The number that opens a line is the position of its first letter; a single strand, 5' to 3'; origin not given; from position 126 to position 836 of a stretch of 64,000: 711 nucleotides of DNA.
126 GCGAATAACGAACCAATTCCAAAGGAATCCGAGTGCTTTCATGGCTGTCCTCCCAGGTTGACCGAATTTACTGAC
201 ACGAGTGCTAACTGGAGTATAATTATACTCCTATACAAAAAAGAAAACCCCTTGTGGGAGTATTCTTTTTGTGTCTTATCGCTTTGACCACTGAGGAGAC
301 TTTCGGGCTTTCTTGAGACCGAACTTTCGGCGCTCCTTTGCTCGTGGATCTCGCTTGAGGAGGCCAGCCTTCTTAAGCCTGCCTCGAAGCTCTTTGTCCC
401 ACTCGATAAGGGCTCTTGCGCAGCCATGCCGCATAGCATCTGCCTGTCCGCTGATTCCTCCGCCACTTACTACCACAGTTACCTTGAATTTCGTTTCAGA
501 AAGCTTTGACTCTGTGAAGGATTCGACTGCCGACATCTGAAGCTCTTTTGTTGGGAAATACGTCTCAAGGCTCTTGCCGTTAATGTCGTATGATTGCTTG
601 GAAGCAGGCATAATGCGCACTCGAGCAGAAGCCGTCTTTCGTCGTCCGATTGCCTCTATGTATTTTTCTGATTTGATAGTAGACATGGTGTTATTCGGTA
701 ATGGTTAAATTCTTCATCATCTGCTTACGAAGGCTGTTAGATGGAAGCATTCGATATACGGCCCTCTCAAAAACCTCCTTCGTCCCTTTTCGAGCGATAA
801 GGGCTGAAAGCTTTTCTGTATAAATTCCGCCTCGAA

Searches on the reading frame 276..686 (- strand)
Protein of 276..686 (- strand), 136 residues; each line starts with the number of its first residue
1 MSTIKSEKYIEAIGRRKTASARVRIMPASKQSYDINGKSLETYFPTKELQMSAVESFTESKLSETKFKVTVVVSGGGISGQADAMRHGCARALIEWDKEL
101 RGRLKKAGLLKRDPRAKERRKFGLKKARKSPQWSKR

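Call 47: find_encoding_contigs(protein=window:276-686:-, flank=10000, max_places=2)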
Protein window:276-686:- (136 aa): 7 contigs read that carry it; 2 places shown.
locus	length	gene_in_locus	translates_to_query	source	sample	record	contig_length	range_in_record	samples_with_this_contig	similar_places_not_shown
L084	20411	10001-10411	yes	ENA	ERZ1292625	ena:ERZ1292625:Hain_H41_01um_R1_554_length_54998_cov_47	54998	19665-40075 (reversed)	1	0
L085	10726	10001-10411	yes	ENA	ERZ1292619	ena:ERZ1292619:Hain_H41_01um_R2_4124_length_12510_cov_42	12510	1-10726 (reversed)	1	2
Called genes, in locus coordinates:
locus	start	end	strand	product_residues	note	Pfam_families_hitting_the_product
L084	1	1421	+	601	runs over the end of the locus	PF02074:Peptidase_M32 (faint), PF01432:Peptidase_M3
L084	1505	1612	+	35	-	-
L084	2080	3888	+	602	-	PF01411:tRNA-synt_2c, PF07973:tRNA_SAD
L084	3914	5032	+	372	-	-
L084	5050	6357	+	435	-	PF04865:Baseplate_J (faint)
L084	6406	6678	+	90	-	PF01176:eIF-1a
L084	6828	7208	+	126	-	PF00416:Ribosomal_S13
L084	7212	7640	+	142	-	PF00411:Ribosomal_S11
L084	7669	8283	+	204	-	PF00163:Ribosomal_S4, PF01479:S4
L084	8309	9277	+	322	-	PF01193:RNA_pol_L, PF01000:RNA_pol_A_bac, PF03118:RNA_pol_A_CTD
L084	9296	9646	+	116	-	PF01196:Ribosomal_L17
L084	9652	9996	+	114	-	PF00572:Ribosomal_L13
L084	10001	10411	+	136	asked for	PF00380:Ribosomal_S9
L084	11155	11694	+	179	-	PF01025:GrpE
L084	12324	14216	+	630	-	PF00012:HSP70, PF06723:MreB_Mbl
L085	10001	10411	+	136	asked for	PF00380:Ribosomal_S9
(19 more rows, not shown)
